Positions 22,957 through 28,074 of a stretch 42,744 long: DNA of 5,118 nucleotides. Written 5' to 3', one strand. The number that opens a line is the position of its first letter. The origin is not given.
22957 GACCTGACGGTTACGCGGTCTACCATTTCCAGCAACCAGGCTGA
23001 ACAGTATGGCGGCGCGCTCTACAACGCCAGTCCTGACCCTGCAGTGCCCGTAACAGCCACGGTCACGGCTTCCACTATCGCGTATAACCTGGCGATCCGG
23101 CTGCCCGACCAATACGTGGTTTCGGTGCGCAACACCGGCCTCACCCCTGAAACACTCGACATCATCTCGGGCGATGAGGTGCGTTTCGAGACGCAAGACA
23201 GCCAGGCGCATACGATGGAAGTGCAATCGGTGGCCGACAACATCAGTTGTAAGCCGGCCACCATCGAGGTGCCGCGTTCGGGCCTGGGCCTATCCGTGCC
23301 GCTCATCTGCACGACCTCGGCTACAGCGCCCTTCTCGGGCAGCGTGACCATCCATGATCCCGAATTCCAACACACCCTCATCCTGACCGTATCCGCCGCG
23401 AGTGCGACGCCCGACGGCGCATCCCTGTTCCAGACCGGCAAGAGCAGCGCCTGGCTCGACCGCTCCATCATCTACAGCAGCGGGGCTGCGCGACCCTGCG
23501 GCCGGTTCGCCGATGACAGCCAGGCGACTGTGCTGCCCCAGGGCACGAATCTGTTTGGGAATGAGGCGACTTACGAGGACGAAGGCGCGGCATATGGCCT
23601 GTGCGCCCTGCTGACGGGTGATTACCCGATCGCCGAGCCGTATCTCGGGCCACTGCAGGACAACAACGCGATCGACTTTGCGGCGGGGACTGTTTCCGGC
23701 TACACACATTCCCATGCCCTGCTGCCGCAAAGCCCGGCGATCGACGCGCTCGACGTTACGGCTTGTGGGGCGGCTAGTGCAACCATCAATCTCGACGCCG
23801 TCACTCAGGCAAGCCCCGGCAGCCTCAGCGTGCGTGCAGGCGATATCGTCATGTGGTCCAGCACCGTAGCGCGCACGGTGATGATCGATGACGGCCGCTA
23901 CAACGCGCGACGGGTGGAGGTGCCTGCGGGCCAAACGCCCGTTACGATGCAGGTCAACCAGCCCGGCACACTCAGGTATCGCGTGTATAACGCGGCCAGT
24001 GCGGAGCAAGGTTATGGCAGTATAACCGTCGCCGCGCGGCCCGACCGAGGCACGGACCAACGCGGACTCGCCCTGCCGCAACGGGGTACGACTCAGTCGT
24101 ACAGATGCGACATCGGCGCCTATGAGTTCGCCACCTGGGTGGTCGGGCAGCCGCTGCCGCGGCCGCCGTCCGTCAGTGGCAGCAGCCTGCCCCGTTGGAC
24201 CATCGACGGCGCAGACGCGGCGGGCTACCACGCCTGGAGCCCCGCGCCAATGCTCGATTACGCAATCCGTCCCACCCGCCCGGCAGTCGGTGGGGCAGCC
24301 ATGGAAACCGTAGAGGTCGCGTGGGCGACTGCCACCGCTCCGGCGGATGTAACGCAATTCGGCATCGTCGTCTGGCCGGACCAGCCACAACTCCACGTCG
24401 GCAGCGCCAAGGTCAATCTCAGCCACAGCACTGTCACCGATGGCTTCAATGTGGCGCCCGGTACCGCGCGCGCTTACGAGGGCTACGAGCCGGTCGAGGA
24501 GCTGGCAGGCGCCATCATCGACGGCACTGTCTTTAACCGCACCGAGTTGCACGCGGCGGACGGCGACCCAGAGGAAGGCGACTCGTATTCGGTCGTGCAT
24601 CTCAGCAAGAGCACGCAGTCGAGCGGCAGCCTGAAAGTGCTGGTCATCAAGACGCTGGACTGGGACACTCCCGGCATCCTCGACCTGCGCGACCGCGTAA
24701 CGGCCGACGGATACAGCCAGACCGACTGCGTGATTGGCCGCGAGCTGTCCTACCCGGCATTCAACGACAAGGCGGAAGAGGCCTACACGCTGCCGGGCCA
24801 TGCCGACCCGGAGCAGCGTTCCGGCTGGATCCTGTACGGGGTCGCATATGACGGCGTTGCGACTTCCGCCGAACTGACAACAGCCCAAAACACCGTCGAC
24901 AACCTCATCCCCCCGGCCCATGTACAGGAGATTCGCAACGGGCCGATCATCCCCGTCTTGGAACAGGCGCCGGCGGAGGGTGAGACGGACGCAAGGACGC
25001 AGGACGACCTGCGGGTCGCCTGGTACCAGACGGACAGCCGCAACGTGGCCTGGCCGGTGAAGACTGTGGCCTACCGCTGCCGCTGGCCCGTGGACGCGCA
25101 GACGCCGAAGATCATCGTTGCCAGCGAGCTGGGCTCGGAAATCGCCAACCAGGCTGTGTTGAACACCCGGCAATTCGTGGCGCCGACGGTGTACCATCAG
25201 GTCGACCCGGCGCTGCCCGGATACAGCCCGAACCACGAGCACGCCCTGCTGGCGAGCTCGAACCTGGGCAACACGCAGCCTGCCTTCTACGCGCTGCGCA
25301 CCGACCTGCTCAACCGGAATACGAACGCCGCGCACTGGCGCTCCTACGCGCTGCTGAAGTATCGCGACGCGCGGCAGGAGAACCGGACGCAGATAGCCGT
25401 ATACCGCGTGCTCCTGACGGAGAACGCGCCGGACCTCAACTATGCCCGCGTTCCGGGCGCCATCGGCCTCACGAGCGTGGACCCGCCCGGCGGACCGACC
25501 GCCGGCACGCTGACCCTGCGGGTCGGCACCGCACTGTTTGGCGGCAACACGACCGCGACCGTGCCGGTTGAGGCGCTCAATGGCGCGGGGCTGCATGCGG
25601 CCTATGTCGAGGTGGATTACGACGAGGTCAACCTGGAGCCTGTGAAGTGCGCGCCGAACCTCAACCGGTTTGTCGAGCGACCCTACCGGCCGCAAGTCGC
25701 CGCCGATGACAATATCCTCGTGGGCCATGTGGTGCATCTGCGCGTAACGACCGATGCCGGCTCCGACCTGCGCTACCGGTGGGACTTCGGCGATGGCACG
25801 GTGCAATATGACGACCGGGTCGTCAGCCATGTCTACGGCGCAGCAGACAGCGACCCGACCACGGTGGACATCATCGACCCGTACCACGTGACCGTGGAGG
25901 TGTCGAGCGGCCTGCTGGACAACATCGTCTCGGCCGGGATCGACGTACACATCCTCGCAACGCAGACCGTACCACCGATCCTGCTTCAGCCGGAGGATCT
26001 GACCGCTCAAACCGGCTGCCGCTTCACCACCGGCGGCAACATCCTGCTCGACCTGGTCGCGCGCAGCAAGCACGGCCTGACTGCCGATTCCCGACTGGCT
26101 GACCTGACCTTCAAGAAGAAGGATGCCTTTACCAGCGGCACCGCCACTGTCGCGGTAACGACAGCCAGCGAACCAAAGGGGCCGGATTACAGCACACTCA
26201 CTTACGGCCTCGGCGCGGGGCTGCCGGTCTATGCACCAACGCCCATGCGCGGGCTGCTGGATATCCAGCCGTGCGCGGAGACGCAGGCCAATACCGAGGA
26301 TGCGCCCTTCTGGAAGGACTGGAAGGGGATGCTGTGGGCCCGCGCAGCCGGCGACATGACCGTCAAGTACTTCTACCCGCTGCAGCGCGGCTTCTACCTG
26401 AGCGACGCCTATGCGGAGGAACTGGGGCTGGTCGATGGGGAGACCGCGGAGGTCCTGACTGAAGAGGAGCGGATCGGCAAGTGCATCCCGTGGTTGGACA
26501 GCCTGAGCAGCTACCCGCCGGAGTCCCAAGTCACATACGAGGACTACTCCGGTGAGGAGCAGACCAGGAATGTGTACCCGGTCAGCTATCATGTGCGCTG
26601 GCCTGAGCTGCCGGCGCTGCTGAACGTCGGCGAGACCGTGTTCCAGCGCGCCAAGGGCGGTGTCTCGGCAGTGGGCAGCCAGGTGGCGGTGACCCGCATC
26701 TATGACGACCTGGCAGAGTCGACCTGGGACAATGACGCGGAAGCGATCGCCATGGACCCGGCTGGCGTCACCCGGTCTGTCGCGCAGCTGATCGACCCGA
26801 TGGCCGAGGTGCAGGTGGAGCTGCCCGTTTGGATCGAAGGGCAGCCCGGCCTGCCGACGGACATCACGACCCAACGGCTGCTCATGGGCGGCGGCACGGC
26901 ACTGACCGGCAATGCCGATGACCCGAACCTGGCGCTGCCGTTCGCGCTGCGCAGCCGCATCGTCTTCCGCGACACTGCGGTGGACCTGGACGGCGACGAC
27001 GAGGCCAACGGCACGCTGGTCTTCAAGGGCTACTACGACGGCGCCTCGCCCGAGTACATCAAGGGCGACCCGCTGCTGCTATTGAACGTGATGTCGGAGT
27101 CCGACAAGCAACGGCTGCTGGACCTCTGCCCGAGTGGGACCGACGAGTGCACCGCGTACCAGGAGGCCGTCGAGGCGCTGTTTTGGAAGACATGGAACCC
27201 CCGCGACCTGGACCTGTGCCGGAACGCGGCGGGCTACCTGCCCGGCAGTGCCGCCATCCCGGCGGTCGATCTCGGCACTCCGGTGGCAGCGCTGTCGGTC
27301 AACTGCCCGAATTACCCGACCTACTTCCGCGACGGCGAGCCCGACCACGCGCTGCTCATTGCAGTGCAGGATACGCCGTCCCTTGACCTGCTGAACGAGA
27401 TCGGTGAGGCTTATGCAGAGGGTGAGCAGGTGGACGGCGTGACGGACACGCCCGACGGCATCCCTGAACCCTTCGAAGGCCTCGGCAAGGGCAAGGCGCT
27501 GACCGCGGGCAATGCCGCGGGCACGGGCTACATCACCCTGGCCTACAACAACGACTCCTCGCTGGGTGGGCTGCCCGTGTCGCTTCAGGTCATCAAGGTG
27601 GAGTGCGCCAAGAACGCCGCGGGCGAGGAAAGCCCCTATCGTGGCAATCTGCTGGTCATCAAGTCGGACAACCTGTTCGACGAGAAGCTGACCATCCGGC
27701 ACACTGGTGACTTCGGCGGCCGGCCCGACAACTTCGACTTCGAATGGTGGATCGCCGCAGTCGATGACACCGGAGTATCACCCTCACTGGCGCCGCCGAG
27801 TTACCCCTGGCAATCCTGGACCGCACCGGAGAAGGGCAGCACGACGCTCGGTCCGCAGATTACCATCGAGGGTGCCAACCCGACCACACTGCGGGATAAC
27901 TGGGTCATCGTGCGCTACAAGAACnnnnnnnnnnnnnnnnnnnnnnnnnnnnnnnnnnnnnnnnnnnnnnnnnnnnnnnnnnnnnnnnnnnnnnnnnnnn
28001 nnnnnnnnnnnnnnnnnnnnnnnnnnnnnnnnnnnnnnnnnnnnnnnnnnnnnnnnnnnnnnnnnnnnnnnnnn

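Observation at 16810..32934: Giant mosaic ORF (~16.1 kb) combining lectin, adhesin-like beta-helices, a toxin-translocator-like C-terminal third and cohesin/dockerin modules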

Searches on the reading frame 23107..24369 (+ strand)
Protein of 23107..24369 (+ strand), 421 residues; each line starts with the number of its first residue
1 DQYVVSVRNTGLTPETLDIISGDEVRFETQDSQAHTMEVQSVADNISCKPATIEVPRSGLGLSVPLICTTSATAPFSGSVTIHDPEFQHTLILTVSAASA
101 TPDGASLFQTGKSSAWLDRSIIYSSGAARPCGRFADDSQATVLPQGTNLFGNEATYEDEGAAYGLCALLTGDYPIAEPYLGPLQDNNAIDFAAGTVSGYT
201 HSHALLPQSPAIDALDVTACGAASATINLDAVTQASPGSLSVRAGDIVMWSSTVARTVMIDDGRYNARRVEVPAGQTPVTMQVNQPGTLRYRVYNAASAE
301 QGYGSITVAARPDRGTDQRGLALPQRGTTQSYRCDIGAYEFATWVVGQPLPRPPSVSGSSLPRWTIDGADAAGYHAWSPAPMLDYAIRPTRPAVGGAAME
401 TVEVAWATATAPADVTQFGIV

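Call 75: search_protein_families(library=ncbifam, proteins=[window:23107-24369:+], max_evalue=0.1)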
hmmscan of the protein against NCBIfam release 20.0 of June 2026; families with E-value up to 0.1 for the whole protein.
window:23107-24369:+ (421 aa): 1 family
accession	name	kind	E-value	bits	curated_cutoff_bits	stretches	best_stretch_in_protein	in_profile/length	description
NF041518.1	choice_anch_Q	domain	4.5e-10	39.6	25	2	179-220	3-34/58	choice-of-anchor Q domain-containing protein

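Call 76: search_protein_families(library=pfam, proteins=[window:23107-24369:+], max_evalue=1)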
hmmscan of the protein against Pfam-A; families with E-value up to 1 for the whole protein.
window:23107-24369:+ (421 aa): 3 families
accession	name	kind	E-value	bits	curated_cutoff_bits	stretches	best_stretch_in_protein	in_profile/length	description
PF13473.12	Cupredoxin_1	-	0.00063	20.2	27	1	2-42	22-64/104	Cupredoxin-like domain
PF22202.1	C2c1_helical_1st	-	0.075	12.5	27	1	175-261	57-138/340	CRISPR-associated endonuclease C2c1 first helical domain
PF12969.12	DUF3857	-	0.2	12.1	24.6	1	241-300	86-150/170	Domain of Unknown Function with PDB structure (DUF3857)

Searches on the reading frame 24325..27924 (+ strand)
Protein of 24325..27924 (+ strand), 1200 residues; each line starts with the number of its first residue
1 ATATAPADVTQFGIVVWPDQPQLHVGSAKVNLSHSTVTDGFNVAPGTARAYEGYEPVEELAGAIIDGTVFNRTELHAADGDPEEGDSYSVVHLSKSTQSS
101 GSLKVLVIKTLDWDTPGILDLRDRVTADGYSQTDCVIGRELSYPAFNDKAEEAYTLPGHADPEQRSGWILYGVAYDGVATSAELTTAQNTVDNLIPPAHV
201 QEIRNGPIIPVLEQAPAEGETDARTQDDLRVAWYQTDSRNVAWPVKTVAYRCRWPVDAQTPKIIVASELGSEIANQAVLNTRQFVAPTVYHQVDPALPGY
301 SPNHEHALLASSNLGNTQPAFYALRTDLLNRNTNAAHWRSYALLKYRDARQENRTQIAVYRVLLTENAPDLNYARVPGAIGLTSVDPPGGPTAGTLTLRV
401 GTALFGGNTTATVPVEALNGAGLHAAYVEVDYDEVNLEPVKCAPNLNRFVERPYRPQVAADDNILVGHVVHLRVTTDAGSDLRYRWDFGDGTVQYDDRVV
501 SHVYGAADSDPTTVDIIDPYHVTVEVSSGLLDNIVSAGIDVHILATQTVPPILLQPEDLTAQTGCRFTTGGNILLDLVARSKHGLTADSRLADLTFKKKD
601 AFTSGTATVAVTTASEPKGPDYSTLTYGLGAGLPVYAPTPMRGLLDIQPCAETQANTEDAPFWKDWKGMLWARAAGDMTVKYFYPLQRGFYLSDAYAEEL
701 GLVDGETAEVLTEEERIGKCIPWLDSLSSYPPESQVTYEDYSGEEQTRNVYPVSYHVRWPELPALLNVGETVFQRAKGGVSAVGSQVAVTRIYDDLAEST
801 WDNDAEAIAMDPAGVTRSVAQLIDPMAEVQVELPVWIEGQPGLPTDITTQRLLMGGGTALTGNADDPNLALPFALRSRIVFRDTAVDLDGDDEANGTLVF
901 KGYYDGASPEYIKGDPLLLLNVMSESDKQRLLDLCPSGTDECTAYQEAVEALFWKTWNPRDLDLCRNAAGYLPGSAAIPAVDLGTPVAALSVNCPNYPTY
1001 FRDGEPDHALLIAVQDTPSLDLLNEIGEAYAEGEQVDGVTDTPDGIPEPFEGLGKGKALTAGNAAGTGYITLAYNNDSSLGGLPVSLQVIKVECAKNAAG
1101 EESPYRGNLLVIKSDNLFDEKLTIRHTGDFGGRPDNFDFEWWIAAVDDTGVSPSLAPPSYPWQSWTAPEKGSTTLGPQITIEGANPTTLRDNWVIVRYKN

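Call 67: predict_structure(alignment_id=A4)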
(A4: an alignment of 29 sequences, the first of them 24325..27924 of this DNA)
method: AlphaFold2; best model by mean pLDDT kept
length: 1200 residues; sequences in the alignment: 29
mean_pLDDT: 80.7   pTM: 0.76
mean pLDDT of the five models: 80.7, 76.7, 76.7, 76.1, 71.8
residues with pLDDT >= 90: 363; 70-90: 573; 50-70: 238; < 50: 26
segments of 3 or more residues with pLDDT < 50: 1-13, 509-511, 548-550, 1037-1041
pLDDT, mean of each block of 10 residues (from residue 1): 32 61 90 87 78 71 78 64 68 75 83 83 57 80 77 76 92 93 91 93 94 74 67 91 89 84 93 88 94 91 92 91 86 63 95 94 91 92 83 89 88 93 92 92 88 89 74 85 81 78 59 60 87 88 66 58 71 91 89 93 86 89 89 90 75 79 84 89 91 91 91 92 77 74 83 88 86 88 88 77 61 69 87 91 91 77 88 89 88 89 74 73 88 88 93 83 76 62 58 74 70 62 64 56 64 78 73 87 90 75 74 74 84 82 78 59 83 84 70 79
secondary structure, 60 per line:
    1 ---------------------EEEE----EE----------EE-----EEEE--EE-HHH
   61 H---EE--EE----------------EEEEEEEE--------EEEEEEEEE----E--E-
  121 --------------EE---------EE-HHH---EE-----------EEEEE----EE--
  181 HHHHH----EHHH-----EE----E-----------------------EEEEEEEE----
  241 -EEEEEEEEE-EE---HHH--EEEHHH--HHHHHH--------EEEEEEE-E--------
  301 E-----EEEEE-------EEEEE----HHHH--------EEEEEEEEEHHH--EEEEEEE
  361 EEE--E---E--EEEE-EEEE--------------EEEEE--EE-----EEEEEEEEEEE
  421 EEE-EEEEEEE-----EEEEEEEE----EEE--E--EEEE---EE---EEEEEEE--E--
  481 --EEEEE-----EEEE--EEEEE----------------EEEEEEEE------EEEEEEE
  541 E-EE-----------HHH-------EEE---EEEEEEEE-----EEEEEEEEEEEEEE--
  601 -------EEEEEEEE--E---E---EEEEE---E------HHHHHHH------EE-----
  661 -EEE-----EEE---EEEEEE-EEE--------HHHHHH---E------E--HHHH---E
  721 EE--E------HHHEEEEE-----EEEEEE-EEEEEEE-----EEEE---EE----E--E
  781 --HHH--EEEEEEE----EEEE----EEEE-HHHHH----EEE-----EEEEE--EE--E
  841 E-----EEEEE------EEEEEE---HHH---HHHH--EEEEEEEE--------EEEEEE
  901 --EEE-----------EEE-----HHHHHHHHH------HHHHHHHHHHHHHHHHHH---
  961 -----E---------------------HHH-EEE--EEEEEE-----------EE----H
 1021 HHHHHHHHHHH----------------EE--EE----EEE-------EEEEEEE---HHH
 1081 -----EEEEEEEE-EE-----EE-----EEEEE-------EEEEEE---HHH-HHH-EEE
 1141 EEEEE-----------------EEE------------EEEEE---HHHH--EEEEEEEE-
elements in order (helices of 4 or more, strands of 3 or more residues): E22-25 E49-52 H58-61 E87-94 E103-111 E168-172 H181-185 E229-236 E242-250 E262-264 H270-275 E284-290 E307-311 E319-323 H328-331 E340-348 E354-363 E373-376 E378-381 E396-400 E410-423 E425-431 E437-444 E449-451 E457-460 E469-475 E483-487 E493-496 E499-503 E520-527 E534-541 E566-568 E572-579 E585-598 E608-615 E626-630 H641-647 E662-664 E670-672 E676-681 E683-685 H694-699 H713-716 E720-722 E735-739 E745-750 E752-758 E764-767 E788-794 E799-802 E807-810 H812-816 E821-823 E829-833 E847-851 E858-863 H873-876 E879-886 E895-900 E903-905 E917-919 H925-933 H940-957 E992-994 E997-1002 H1020-1031 E1058-1060 E1068-1074 E1086-1093 E1109-1113 E1121-1126 E1138-1145 E1163-1165 E1178-1182 H1186-1189 E1192-1199
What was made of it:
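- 24127..27519 (+): Family-conserved all-beta region (aa ~2440-3570), an array of Ig-like sandwiches. In this lineage it carries an inserted PKD domain (25696-25842) inside a possible split cohesin (about 25507-26184). AF2 model of aa 2506-3705: pLDDT 80.7, pTM 0.76 (call 67).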

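Call 69: fold_search(model_id=the predicted structure, library=pdb)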
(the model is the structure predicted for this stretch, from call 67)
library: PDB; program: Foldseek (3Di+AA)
matches with E <= 10: 1245; with E <= 0.001: 20
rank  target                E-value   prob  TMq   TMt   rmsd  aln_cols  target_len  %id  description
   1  9hcj_10               1.1e-07  0.51  0.06  0.04  46.3      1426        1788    8  D. discoideum nuclear pore complex (released 2024-12-25)
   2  9fly_A                4.3e-06  0.51  0.06  0.08  86.1       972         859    9  CryoEM structure of the base (4151-5009) in the grappling hook protein A (GhpA) in the bacterium Aureispira sp. CCB-QB (released 2024-10-16)
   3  9flw_A                2.8e-05  0.89  0.06  0.14  29.5       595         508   10  CryoEM structure of the fragment-6 (3571-4078) in the grappling hook protein A (GhpA) in the bacterium Aureispira sp.  (released 2024-10-16)
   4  1e07                  2.8e-05  0.35  0.06  0.10  54.2       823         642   10  Model of human carcinoembryonic antigen by homology modelling and curve-fitting to experimental solution scattering data (released 2000-07-04)
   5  7sz8_A                5.3e-05  0.63  0.07  0.14  28.5       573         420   12  Crystal structure of human CELSR1 EC4-7 (released 2022-12-14)
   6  5k6w_A                1.0e-04  0.60  0.07  0.14  32.0       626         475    7  Sidekick-1 immunoglobulin domains 1-5 (released 2016-09-28)
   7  9ijj_h                1.2e-04  0.08  0.06  0.05  50.2      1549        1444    7  In situ structure of the central apparatus in mouse sperm axoneme. (released 2025-06-04)
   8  5d4k_A                2.1e-04  0.41  0.07  0.13  32.7       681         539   10  Crystal structure of the human polymeric Ig receptor (pIgR) ectodomain (released 2016-03-16)
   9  5w1d                  2.1e-04  0.38  0.06  0.13  28.2       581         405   11  Crystal Structure of Mouse Protocadherin-15 EC4-7 (released 2018-06-06)
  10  5ho2                  2.8e-04  0.21  0.06  0.08  29.5       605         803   11  Crystal structure of AbnA (open conformation), a GH43 extracellular arabinanase from Geobacillus stearothermophilus (released 2017-02-01)
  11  3q2w_A                3.6e-04  0.33  0.06  0.12  35.8       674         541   10  Crystal structure of mouse N-cadherin ectodomain (released 2011-02-23)
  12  5ho0                  4.0e-04  0.20  0.06  0.08  27.7       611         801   11  Crystal structure of AbnA (closed conformation), a GH43 extracellular arabinanase from Geobacillus stearothermophilus (released 2017-02-01)
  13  5szp_A                4.2e-04  0.54  0.07  0.17  32.8       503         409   12  Protocadherin Gamma B7 extracellular cadherin domains 1-4 P21 crystal form (released 2016-10-19)
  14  5t9t_A                5.4e-04  0.47  0.07  0.14  32.8       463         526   12  Protocadherin Gamma B2 extracellular cadherin domains 1-5 (released 2016-10-19)
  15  7sqc_O0               5.4e-04  0.20  0.06  0.06  31.0       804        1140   10  Ciliary C1 central pair apparatus isolated from Chlamydomonas reinhardtii (released 2022-04-13)
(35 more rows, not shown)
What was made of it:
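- Closest known: GhpA grappling-hook protein of Aureispira. Same: Fragments of GhpA appear among the Foldseek hits for the conserved beta region (call 69).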

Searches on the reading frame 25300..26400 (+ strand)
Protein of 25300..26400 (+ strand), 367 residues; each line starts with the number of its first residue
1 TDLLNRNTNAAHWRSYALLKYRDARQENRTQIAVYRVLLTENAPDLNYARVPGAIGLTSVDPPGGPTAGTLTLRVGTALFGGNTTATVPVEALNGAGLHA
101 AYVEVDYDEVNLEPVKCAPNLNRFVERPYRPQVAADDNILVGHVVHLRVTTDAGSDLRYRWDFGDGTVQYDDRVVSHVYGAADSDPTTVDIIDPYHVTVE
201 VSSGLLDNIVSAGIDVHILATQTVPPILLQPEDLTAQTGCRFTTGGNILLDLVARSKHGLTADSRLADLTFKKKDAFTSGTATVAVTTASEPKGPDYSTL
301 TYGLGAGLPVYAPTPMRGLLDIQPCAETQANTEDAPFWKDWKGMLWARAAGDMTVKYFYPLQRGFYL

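Call 37: search_protein_families(library=pfam, proteins=[window:25300-26400:+], max_evalue=10)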
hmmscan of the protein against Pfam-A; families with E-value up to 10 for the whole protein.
window:25300-26400:+ (367 aa): 3 families
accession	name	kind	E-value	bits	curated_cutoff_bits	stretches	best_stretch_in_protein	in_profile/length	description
PF18911.6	PKD_4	-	1.8e-07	31.6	27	1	133-182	8-59/85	PKD domain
PF00801.26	PKD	-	8.1e-06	26.2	23.5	1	141-182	13-56/80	PKD domain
PF01079.26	Hint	-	0.25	11.3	29.7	1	243-305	145-208/213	Hint module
